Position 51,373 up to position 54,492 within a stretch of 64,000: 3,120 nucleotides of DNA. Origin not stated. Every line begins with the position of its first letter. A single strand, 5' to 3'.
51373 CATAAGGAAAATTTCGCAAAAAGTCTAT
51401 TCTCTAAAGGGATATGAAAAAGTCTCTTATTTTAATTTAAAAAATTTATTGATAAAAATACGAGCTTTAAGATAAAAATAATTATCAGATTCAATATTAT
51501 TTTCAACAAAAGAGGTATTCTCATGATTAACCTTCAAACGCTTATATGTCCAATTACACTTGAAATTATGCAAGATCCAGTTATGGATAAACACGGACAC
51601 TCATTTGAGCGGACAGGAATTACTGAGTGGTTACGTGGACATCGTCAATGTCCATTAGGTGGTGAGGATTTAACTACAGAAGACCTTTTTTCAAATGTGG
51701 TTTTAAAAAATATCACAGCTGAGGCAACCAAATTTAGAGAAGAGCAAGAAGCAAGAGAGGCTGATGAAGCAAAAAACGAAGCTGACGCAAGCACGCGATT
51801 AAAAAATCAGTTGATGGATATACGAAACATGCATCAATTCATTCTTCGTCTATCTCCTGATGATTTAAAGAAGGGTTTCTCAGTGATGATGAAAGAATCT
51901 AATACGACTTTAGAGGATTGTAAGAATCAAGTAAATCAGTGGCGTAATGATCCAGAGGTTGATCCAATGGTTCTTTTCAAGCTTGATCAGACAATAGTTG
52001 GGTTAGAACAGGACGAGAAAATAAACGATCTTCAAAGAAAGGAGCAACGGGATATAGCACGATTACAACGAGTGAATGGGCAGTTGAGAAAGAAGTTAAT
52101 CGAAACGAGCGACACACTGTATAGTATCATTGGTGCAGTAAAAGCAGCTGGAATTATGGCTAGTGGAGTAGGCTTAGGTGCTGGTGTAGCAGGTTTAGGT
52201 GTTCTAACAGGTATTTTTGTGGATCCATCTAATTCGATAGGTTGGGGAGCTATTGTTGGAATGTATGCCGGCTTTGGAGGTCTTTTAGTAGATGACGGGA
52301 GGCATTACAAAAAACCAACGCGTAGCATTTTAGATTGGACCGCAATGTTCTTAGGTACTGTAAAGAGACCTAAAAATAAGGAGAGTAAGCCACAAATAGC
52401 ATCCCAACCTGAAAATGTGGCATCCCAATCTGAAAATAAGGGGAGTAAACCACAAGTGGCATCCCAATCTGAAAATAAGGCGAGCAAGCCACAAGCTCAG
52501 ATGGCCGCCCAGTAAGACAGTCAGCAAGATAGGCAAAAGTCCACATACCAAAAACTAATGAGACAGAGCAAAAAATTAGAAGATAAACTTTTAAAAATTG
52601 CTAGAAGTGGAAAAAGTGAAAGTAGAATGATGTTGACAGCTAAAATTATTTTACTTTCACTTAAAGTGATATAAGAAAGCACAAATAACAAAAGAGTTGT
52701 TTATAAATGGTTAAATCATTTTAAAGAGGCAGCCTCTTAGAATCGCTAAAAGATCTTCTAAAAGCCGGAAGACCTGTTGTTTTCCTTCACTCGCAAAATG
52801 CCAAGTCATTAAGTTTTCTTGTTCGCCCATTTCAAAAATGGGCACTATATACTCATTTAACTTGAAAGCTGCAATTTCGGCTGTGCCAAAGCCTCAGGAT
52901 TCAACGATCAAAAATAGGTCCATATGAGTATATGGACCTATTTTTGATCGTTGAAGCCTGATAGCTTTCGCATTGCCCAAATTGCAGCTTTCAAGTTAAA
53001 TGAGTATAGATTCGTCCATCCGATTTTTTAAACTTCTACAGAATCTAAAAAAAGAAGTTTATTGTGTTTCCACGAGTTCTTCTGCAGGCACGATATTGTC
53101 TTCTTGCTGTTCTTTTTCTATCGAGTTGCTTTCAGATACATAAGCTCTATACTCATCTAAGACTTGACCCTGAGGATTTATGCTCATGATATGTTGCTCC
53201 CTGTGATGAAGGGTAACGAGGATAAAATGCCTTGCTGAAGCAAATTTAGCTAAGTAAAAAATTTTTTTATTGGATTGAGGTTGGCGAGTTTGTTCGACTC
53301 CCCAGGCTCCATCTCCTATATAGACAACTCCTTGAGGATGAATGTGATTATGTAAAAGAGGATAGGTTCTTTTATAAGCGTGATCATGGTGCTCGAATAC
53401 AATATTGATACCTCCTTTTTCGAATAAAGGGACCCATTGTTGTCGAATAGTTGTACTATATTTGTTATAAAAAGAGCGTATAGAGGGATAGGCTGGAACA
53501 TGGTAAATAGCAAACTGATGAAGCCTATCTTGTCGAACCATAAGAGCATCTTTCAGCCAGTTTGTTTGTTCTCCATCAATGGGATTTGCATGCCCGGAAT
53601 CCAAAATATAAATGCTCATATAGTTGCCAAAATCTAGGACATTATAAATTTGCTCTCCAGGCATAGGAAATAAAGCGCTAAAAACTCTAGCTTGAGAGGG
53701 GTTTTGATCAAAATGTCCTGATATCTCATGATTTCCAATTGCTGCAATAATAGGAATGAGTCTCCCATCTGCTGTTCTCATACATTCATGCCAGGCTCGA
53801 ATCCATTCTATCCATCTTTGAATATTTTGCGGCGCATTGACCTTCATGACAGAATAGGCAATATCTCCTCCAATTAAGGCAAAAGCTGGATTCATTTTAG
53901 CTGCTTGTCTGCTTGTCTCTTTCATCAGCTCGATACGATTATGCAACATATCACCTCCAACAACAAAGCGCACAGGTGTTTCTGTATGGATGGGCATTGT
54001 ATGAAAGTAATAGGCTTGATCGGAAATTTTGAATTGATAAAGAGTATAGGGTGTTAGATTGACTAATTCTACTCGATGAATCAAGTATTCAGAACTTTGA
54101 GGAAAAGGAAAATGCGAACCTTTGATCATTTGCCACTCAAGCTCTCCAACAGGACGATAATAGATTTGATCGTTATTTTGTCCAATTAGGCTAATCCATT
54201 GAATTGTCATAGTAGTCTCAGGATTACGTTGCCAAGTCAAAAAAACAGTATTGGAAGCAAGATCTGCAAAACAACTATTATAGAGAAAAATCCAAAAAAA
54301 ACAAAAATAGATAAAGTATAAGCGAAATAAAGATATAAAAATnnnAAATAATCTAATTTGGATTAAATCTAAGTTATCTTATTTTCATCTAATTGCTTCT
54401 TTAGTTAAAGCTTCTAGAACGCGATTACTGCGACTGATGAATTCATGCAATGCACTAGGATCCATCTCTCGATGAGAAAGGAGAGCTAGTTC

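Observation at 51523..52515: U-box E3-ligase-like domain fused to an Inc-like bilobed hydrophobic segment and a repetitive tail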

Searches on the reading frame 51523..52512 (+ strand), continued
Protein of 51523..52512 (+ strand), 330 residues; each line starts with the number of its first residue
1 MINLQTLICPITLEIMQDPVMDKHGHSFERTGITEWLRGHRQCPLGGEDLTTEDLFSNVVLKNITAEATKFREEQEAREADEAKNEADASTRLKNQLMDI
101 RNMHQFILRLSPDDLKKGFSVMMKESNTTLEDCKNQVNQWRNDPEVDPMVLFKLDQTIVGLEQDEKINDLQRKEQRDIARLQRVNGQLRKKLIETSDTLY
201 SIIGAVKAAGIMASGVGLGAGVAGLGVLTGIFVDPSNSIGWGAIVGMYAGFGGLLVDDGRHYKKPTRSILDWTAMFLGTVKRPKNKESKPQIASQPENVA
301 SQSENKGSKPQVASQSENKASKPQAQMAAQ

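Call 48: search_protein_families(library=pfam, proteins=[P0004, P0067], max_evalue=10)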
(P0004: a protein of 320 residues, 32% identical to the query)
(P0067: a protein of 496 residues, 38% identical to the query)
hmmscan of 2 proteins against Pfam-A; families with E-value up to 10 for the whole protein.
P0004 (320 aa): 6 families
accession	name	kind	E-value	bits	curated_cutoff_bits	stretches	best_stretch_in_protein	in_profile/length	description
PF04564.21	U-box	-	1.7e-06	28.5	21.4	1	9-72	5-68/73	U-box domain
PF11789.14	zf-Nse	-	1.4e-05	25.2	27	1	7-50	10-55/57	Zinc-finger of the MIZ type in Nse subunit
PF13445.12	zf-RING_UBOX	-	0.022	15.2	25.2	1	11-47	1-39/39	RING-type zinc-finger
PF13923.12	zf-C3HC4_2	-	0.022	15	27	1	11-48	2-39/40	Zinc finger, C3HC4 type (RING finger)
PF12678.13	zf-rbx1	-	0.035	14.8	31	1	27-48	33-53/55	RING-H2 zinc finger domain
PF00097.31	zf-C3HC4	-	0.11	12.8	21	1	11-47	1-38/40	Zinc finger, C3HC4 type (RING finger)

P0067 (496 aa): 7 families
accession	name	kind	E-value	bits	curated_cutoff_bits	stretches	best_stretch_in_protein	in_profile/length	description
PF04564.21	U-box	-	2.1e-15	57.1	21.4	2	142-199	4-62/73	U-box domain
PF11789.14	zf-Nse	-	7.5e-10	38.9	27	2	329-368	8-48/57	Zinc-finger of the MIZ type in Nse subunit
PF24103.1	NT_N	-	0.11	13.2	27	1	384-443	9-69/95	Neurotrophin 1 N-terminal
PF02891.26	zf-MIZ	-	0.16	12.2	33.5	1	332-345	2-15/50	MIZ/SP-RING zinc finger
PF13923.12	zf-C3HC4_2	-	0.17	12.2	27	1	334-372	1-40/40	Zinc finger, C3HC4 type (RING finger)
PF13441.11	Gly-zipper_YMGG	-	2.5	8.3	28.9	1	55-96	4-43/45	YMGG-like Gly-zipper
PF19628.4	DUF6132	-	9.6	6.4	23.2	0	55-101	9-55/60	Family of unknown function (DUF6132)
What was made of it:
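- On Glycine-zipper membrane domains (Pfam Gly-zipper_Omp, Gly-zipper_YMGG, Rick_17kDa_Anti): P0067 touches Gly-zipper_YMGG only at E 2.5 (call 48).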

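Call 50: list_cluster_members(proteins=[P0002, P0003, P0009, P0014, P0017, P0020, P0021, P0026, P0131, P0066])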
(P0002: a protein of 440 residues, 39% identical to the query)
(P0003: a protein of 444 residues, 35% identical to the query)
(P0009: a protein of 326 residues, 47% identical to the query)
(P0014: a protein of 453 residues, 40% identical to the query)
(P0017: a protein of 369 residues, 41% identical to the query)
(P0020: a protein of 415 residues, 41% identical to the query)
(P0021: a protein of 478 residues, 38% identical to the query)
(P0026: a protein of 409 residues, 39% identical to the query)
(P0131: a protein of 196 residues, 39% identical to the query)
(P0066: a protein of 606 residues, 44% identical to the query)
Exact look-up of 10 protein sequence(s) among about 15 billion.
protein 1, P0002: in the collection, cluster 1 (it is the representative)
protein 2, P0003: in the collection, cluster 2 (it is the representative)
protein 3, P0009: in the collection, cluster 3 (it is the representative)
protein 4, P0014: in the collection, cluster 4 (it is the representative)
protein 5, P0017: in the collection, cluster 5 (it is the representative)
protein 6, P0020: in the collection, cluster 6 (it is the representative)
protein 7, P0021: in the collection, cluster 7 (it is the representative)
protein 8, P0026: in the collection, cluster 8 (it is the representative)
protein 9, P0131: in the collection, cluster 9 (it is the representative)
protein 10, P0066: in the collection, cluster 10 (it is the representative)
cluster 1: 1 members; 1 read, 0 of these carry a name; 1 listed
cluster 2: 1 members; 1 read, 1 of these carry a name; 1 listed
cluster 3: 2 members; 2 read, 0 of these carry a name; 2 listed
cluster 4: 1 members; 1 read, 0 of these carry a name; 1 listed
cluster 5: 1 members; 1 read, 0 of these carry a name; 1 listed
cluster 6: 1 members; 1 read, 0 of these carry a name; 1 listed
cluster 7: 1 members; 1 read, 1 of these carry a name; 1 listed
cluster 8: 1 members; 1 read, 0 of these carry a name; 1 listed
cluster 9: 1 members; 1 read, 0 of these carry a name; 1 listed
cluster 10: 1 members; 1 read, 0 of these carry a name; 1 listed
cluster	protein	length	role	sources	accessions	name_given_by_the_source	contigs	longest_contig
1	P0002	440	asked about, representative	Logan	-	-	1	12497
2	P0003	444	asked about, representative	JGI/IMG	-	hypothetical protein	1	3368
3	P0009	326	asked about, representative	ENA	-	-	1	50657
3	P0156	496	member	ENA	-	-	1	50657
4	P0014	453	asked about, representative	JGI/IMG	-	-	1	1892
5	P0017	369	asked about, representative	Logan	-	-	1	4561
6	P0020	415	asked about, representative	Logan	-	-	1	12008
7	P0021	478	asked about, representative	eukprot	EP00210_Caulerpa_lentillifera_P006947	g6642.t1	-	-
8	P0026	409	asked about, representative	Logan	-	-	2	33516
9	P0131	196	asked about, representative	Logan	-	-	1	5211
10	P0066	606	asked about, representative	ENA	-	-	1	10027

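Call 55: find_homologous_proteins(query=P0067, max_evalue=1e-8)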
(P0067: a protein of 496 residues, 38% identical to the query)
Query P0067 (496 aa): 1 proteins with E <= 1e-8 among 8000 candidates.
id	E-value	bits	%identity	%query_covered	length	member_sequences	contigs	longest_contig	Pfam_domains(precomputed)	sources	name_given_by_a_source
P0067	0.0e+0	1134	100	100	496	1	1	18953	PF11789.15,PF04564.22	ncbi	-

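Call 56: find_encoding_contigs(protein=P0067, flank=10000, max_places=3)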
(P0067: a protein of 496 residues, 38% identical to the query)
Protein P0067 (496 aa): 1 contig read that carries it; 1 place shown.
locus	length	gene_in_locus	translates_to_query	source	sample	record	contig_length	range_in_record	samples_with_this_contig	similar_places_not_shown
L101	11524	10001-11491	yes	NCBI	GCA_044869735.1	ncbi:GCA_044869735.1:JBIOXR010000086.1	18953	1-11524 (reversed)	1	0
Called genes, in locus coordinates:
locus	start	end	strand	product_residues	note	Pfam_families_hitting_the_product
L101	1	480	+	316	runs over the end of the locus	PF13793:Pribosyltran_N, PF00156:Pribosyltran, PF14572:Pribosyl_synth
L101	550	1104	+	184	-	PF01386:Ribosomal_L25p, PF14693:Ribosomal_TL5_C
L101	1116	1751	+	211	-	PF01195:Pept_tRNA_hydro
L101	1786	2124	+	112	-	PF01250:Ribosomal_S6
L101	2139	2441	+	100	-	PF01084:Ribosomal_S18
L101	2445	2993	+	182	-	PF01281:Ribosomal_L9_N, PF03948:Ribosomal_L9_C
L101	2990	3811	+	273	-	PF00288:GHMP_kinases_N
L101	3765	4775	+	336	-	PF01073:3Beta_HSD (faint), PF01370:Epimerase, PF04321:RmlD_sub_bind (faint), PF16363:GDP_Man_Dehyd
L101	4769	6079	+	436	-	PF00294:PfkB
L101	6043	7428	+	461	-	-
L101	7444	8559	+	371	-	PF00999:Na_H_Exchanger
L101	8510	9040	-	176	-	PF09411:PagL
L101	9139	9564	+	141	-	-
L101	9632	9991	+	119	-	-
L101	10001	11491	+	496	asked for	PF04564:U-box, PF11789:zf-Nse (faint)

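Call 69: find_related_loci(query=A1, collection=viral_contigs, flank=5000)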
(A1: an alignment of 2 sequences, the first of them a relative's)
Query A1 (330 aa) in viral_contigs; peptide patterns used: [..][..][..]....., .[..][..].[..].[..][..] (x = any residue, [..] = any of these).
46 stretches matched a pattern, but none encodes a relative of the query by tblastn (E <= 1e-3).
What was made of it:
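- Tried and rejected: Viral contigs: nothing (call 69).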

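Call 78: search_protein_families(library=pfam, alignment_id=A4, max_evalue=0.0001)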
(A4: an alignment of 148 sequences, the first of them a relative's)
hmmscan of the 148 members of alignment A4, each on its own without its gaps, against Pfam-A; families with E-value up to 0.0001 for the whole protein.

A. member 1, P0001 (330 aa): 2 families
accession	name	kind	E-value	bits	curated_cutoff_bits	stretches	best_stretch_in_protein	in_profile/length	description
PF04564.21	U-box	-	8.7e-11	42.3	21.4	1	7-63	5-62/73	U-box domain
PF11789.14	zf-Nse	-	1.3e-08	34.9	27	1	6-47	11-55/57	Zinc-finger of the MIZ type in Nse subunit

B. families by the number of members that match (of 148 scanned): 45 families (the first 25 are shown)
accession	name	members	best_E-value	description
PF04564.21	U-box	148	4.1e-60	U-box domain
PF11789.14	zf-Nse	143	3.3e-19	Zinc-finger of the MIZ type in Nse subunit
PF15906.11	zf-NOSIP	54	1.4e-11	Zinc-finger of nitric oxide synthase-interacting protein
PF13445.12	zf-RING_UBOX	44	7.9e-15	RING-type zinc-finger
PF13923.12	zf-C3HC4_2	13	1.1e-13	Zinc finger, C3HC4 type (RING finger)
PF12678.13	zf-rbx1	10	3.2e-12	RING-H2 zinc finger domain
PF13639.12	zf-RING_2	5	4.1e-10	Ring finger domain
PF12796.13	Ank_2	4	1.4e-27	Ankyrin repeats (3 copies)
PF00023.36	Ank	4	2.4e-25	Ankyrin repeat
PF13637.12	Ank_4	4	6.1e-18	Ankyrin repeats (many copies)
PF13606.12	Ank_3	3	1.7e-19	Ankyrin repeat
PF13857.12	Ank_5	3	1e-16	Ankyrin repeats (many copies)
PF00097.31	zf-C3HC4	3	2.5e-09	Zinc finger, C3HC4 type (RING finger)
PF15227.12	zf-C3HC4_4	3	3.3e-06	zinc finger of C3HC4-type, RING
PF06416.18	T3SS_NleG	3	5.1e-06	Effector protein NleG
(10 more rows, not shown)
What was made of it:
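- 143 of the 148 closest U-box proteins give the same zf-Nse cross-hit, so it is generic to U-boxes (call 78).
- Tried and rejected: SP-RING / SUMO ligase reading: rejected as a generic cross-hit (call 78).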

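Call 79: search_protein_families(library=pfam, proteins=[L034:9941-11503:+, L101:9139-9561:+, L101:9632-9988:+, L057:3143-4114:+, P0069, L101:6043-7425:+], max_evalue=0.001)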
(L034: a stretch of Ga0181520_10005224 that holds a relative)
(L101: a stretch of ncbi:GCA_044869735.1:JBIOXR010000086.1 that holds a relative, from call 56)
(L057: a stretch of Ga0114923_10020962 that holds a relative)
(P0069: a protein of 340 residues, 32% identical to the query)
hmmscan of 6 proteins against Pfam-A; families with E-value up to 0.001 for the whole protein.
L034:9941-11503:+ (521 aa): 3 families
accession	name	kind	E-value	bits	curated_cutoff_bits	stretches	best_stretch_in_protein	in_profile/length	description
PF04564.21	U-box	-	6.7e-21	74.7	21.4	1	17-88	1-72/73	U-box domain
PF02338.25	OTU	-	2.3e-12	48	23.3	1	128-237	3-124/128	OTU-like cysteine protease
PF11789.14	zf-Nse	-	0.00078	19.7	27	0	19-57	10-49/57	Zinc-finger of the MIZ type in Nse subunit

L101:9139-9561:+ (141 aa): 1 family
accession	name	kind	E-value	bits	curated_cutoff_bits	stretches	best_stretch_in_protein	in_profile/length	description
PF01753.24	zf-MYND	-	0.0008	19.9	22.7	0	23-62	1-39/39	MYND finger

L101:9632-9988:+ (119 aa): 0 families

L057:3143-4114:+ (324 aa): 3 families
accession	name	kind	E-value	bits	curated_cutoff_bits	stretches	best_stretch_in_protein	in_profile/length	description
PF04564.21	U-box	-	1.4e-22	80.1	21.4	1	7-81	1-73/73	U-box domain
PF11789.14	zf-Nse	-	8.5e-06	25.9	27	1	10-41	11-43/57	Zinc-finger of the MIZ type in Nse subunit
PF15906.11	zf-NOSIP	-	0.00051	20.5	30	0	10-40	40-70/75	Zinc-finger of nitric oxide synthase-interacting protein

P0069 (340 aa): 7 families
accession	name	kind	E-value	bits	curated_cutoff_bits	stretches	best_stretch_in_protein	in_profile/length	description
PF04564.21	U-box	-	4e-16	59.4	21.4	1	8-74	2-69/73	U-box domain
PF11789.14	zf-Nse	-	3.2e-10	40.1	27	1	10-49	11-53/57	Zinc-finger of the MIZ type in Nse subunit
PF13923.12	zf-C3HC4_2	-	1.2e-08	35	27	1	12-49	1-39/40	Zinc finger, C3HC4 type (RING finger)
PF13445.12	zf-RING_UBOX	-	1.7e-06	28.4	25.2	1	13-48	1-39/39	RING-type zinc-finger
PF12678.13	zf-rbx1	-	1.4e-05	25.6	31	1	23-50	27-54/55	RING-H2 zinc finger domain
PF13639.12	zf-RING_2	-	5.1e-05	23.9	27.3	1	12-49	2-42/44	Ring finger domain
PF00097.31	zf-C3HC4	-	0.00011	22.4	21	1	13-49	1-39/40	Zinc finger, C3HC4 type (RING finger)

L101:6043-7425:+ (461 aa): 0 families

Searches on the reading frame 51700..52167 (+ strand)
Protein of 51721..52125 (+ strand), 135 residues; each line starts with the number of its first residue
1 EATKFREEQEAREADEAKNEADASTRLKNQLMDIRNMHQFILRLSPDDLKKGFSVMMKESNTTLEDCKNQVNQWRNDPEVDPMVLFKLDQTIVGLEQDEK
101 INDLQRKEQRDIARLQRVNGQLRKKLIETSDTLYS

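Call 48: search_protein_families(library=pfam, proteins=[window:51721-52125:+], max_evalue=10)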
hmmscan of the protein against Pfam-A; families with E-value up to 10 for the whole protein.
seq(135 aa): 2 families
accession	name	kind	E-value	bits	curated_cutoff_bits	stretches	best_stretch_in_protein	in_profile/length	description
PF19903.4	DUF6376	-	0.03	15.1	27.3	1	2-83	12-92/116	Family of unknown function (DUF6376)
PF06133.16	Com_YlbF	-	5.4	8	23.9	0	4-125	11-103/105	Control of competence regulator ComK, YlbF/YmcA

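Call 89: predict_structure(alignment_id=A5)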
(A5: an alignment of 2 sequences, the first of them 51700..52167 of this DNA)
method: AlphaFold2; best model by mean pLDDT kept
length: 156 residues; sequences in the alignment: 2
mean_pLDDT: 77.8   pTM: 0.50
mean pLDDT of the five models: 77.8, 73.4, 72.0, 71.2, 71.1
residues with pLDDT >= 90: 8; 70-90: 113; 50-70: 31; < 50: 4
segments of 3 or more residues with pLDDT < 50: none
pLDDT, mean of each block of 10 residues (from residue 1): 65 80 72 63 71 83 80 88 85 90 89 88 85 78 68 49
secondary structure, 60 per line:
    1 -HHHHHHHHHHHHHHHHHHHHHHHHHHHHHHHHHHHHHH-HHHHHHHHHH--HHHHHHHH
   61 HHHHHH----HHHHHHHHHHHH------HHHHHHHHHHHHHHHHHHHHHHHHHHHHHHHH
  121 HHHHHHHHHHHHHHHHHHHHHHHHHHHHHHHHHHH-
elements in order: H2-39 H41-50 H53-66 H71-82 H89-155

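Call 91: fold_search(model_id=the predicted structure, library=pdb)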
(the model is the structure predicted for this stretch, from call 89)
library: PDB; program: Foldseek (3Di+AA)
matches with E <= 10: 113; with E <= 0.001: 0
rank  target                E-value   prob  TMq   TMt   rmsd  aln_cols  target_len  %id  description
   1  4ll6                  1.0e+00  0.14  0.21  0.11  11.7        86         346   14  Structure of Myo4p globular tail domain. (released 2014-02-12)
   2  8zah_A                1.7e+00  0.12  0.20  0.13  15.3        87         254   13  Crystal structure of the channel protein CorA from Campylobacter jejuni (released 2024-06-19)
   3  8zak_B                2.1e+00  0.08  0.19  0.14  15.2        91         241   12  Crystal structure of the channel protein CorA from Campylobacter jejuni in complex with Ni2+ (released 2024-06-19)
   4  6o35_D                2.6e+00  0.41  0.38  0.58  17.8        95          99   15  Crystal structure of a de novo designed octameric helical-bundle protein (released 2020-03-18)
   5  9rgv_A                2.6e+00  0.08  0.19  0.29  13.6        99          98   16  X-ray crystal structure of a de novo designed single-chain antiparallel 3-helix coiled-coil bundle, sc-apCC3-CW1 (released 2025-09-03)
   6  6o35_A                2.7e+00  0.33  0.38  0.57  19.2       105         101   14  Crystal structure of a de novo designed octameric helical-bundle protein (released 2020-03-18)
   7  9rgz_B                2.7e+00  0.07  0.19  0.29  13.8        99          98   14  X-ray crystal structure of a de novo designed single-chain antiparallel 3-helix coiled-coil bundle, sc-apCC3-CW-2NTT (released 2025-09-03)
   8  4nac_B                2.9e+00  0.10  0.20  0.24  10.1       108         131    9  Crystal Structure of the N-terminal Domain of p15RS (released 2013-12-11)
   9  6o35_B                3.3e+00  0.33  0.38  0.58  17.7        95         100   15  Crystal structure of a de novo designed octameric helical-bundle protein (released 2020-03-18)
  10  4j2c_C                3.3e+00  0.12  0.26  0.36  12.2        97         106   12  GARP-SNARE Interaction (released 2013-12-25)
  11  5n77_A                3.3e+00  0.08  0.24  0.15  16.3        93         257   14  Crystal structure of the cytosolic domain of the CorA magnesium channel from Escherichia coli in complex with magnesiu (released 2017-07-12)
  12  9rgy_A                3.3e+00  0.04  0.14  0.22  13.3        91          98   19  X-ray crystal structure of a de novo designed single-chain antiparallel 3-helix coiled-coil bundle, sc-apCC3-CW-0NTT (released 2025-09-03)
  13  8zak_A                3.5e+00  0.08  0.20  0.13  15.4        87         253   13  Crystal structure of the channel protein CorA from Campylobacter jejuni in complex with Ni2+ (released 2024-06-19)
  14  2guz_B                3.9e+00  0.18  0.29  0.57   3.9        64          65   14  Structure of the Tim14-Tim16 complex of the mitochondrial protein import motor (released 2006-10-03)
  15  4bne_A                4.2e+00  0.09  0.22  0.12  14.9        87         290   20  Pacsin2 Interacts with Membranes and Actin-Filaments (released 2014-05-14)
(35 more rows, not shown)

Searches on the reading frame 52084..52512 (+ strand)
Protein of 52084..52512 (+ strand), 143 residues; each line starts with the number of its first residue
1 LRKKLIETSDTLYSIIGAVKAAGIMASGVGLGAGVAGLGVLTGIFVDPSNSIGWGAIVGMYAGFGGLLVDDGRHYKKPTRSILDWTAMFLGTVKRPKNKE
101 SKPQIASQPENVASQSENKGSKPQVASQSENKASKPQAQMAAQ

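Call 48: search_protein_families(library=pfam, proteins=[window:52084-52512:+], max_evalue=10)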
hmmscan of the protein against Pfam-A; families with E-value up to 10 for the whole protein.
seq(143 aa): 4 families
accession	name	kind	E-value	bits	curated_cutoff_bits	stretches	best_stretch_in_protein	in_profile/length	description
PF13567.11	DUF4131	-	0.013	15.6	31.6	1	33-125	10-106/165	Domain of unknown function (DUF4131)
PF05642.16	Sporozoite_P67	-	0.036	12.6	28.9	1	12-137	180-262/727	Sporozoite P67 surface antigen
PF00452.24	Bcl-2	-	0.048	14.6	31.4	1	41-93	38-89/100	Apoptosis regulator proteins, Bcl-2 family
PF12920.12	TcdA_TcdB_pore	-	0.24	10.1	27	1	6-46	205-245/655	TcdA/TcdB pore forming domain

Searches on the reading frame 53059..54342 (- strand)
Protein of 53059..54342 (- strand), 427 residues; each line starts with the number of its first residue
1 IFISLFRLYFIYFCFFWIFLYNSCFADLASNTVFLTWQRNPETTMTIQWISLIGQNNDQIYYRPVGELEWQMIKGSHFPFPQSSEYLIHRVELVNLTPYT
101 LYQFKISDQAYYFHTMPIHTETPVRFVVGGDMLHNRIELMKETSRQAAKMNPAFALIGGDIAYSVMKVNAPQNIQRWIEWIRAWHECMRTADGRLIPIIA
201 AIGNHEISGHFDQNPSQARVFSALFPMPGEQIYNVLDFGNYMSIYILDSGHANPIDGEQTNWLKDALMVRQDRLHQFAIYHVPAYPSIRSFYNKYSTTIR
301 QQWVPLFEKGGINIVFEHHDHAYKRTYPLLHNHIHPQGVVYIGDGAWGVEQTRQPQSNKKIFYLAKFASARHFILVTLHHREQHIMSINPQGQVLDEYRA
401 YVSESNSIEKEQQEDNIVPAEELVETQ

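Call 21: search_protein_families(library=pfam, proteins=[window:53059-54342:-], max_evalue=0.001)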
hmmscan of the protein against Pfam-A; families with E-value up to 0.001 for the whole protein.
window:53059-54342:- (427 aa): 2 families
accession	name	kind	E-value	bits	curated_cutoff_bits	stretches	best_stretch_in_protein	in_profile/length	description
PF16656.11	Pur_ac_phosph_N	-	1e-11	45.6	30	1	32-110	3-82/93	Purple acid Phosphatase, N-terminal domain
PF00149.33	Metallophos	-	4.7e-07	30.9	21.5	1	125-323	2-191/191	Calcineurin-like phosphoesterase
